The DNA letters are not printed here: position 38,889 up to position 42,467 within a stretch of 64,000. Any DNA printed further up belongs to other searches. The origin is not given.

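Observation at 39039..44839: Translationally coupled SNF2 helicase + PglX/DrmMI-like N6-adenine methyltransferase with no other defence genes: candidate minimal helicase-methylase system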

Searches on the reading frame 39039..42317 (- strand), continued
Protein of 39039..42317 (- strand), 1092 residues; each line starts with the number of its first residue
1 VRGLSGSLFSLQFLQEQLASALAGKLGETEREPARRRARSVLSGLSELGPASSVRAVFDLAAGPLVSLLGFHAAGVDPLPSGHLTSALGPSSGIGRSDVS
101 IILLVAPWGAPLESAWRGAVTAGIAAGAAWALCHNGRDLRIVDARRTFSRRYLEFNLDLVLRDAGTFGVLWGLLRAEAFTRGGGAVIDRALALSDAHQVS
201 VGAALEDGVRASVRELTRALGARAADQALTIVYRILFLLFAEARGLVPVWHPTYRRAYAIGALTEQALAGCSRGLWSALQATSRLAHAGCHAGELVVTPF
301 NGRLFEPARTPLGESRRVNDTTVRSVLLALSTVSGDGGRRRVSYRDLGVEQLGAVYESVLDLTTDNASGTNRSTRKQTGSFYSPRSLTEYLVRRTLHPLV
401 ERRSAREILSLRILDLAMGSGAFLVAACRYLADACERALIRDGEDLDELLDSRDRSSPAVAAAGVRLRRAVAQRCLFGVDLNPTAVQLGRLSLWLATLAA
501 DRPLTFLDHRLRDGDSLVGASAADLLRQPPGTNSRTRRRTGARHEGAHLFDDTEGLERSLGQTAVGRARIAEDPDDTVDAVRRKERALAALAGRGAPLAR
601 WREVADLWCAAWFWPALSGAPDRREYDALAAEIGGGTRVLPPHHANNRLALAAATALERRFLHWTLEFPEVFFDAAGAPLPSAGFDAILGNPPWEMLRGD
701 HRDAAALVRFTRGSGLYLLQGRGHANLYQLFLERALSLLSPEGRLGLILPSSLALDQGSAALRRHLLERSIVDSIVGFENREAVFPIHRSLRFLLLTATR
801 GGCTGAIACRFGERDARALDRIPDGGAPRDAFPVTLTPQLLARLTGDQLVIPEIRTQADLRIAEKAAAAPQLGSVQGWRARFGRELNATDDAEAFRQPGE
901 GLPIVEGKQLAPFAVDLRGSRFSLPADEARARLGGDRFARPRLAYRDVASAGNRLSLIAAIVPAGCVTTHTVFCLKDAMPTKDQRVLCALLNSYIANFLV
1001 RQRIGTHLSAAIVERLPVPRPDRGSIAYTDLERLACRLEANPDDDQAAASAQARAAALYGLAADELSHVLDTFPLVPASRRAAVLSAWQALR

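Call 81: search_dna_similar(query=window:39039-42317:-, collection=plasmids, mode=protein, max_rows=12)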
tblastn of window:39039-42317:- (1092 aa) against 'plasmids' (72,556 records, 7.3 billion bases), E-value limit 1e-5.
Records with a match: 258; places in all: 280; records where one place covers at least 80% of the query: 6.
Best place of each record, by identity: <60% 258.
By first word of the organism name: Deinococcus 17; Escherichia 15; Thermus 11; Halorussus 11; Haloarcula 11; Nostoc 10; Xanthomonas 8; Halobacterium 7; Planktothrix 7; Sinorhizobium 6; and 92 more.
By predicted mobility (MOB-suite, as given by PLSDB): non-mobilizable 160; conjugative 52; mobilizable 46.
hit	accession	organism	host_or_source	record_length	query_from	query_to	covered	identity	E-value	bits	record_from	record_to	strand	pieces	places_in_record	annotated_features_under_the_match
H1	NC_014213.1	Allomeiothermus silvanus DSM 9946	hot spring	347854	167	1021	78%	30.0%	8e-68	258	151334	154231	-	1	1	DNA methyltransferase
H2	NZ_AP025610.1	Thermus thermophilus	-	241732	167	1021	78%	28.3%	4e-63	243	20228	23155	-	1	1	N-6 DNA methylase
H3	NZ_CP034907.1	Roseomonas mucosa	Homo sapiens,tissue sample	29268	132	1020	81%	27.2%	3e-57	225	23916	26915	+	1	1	hypothetical protein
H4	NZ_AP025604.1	Thermus thermophilus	-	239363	167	1021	78%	28.1%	5e-65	249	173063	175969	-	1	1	N-6 DNA methylase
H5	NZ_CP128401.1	Candidatus Chlorohelix allophototropha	Single colony of Candidatus Chlorohelix ...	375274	132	1021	82%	27.0%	7e-56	221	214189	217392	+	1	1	N-6 DNA methylase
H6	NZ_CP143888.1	Agrobacterium deltaense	Cell culture,Plant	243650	132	1019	81%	26.6%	1e-54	217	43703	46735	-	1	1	N-6 DNA methylase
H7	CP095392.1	Natribaculum breve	cell culture,saline soil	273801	132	1023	82%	26.4%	6e-77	286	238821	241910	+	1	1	record has no annotation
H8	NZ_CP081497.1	Streptomyces sp. BHT-5-2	whole organism,plant soil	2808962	135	1029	82%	25.9%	2e-47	194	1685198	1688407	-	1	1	none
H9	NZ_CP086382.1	Deinococcus radiophilus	Harpadon nehereus,cell culture,2 Mrad ...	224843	132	1021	82%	25.9%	8e-57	224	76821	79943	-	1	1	N-6 DNA methylase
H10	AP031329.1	Thermus thermophilus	-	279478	229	1005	71%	28.8%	1e-30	208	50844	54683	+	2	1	hypothetical protein (x4)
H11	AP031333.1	Thermus thermophilus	-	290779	229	1005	71%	28.8%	1e-30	208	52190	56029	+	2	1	hypothetical protein (x4)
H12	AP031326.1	Thermus thermophilus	-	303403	229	1005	71%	28.8%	1e-30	208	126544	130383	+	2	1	hypothetical protein (x4)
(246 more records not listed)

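Call 82: get_annotated_region(hit=H1, flank=12000)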
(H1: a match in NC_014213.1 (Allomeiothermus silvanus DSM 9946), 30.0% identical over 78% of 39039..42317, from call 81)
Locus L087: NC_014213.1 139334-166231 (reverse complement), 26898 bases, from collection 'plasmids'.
description: Allomeiothermus silvanus DSM 9946 plasmid pMESIL01, complete sequence
organism: Allomeiothermus silvanus DSM 9946 (NCBI taxid 526227)
taxonomy: Bacteria; Deinococcota; Deinococci; Thermales; Thermaceae; Allomeiothermus; Allomeiothermus silvanus; Allomeiothermus silvanus DSM 9946
host: -; source: hot spring; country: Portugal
typing (MOB-suite, as given by PLSDB): non-mobilizable; replicon rep_cluster_1013
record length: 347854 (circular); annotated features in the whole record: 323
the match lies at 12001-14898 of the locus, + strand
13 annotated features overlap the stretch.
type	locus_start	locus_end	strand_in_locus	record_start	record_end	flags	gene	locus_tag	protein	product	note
CDS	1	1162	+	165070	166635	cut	-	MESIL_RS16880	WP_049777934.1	vWA domain-containing protein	-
CDS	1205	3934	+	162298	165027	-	-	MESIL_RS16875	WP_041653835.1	tubulin-like doman-containing protein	-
CDS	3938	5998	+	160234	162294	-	-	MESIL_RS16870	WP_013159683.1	hypothetical protein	-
CDS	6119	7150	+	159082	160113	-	-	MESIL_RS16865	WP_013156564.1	IS701-like element ISMesi2 family transposase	GO:0006313 - DNA transposition [Evidence IEA]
CDS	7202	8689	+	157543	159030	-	brxL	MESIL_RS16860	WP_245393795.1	BREX system Lon protease-like protein BrxL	GO:0030163 - protein catabolic process [Evidence IEA]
CDS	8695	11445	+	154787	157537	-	-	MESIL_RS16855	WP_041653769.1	helicase-related protein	-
CDS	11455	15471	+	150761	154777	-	-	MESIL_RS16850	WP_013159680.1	DNA methyltransferase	-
CDS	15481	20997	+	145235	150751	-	-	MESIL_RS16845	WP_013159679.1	DEAD/DEAH box helicase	-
CDS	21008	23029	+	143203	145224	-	-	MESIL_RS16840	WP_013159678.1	3'-5' exonuclease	-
CDS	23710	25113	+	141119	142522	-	-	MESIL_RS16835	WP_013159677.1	replication initiator protein A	-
CDS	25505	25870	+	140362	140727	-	-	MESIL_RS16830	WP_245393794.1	cupin domain-containing protein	-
CDS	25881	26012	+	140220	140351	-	-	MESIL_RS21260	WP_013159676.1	hypothetical protein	-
CDS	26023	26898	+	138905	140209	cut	-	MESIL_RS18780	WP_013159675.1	tail fiber domain-containing protein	-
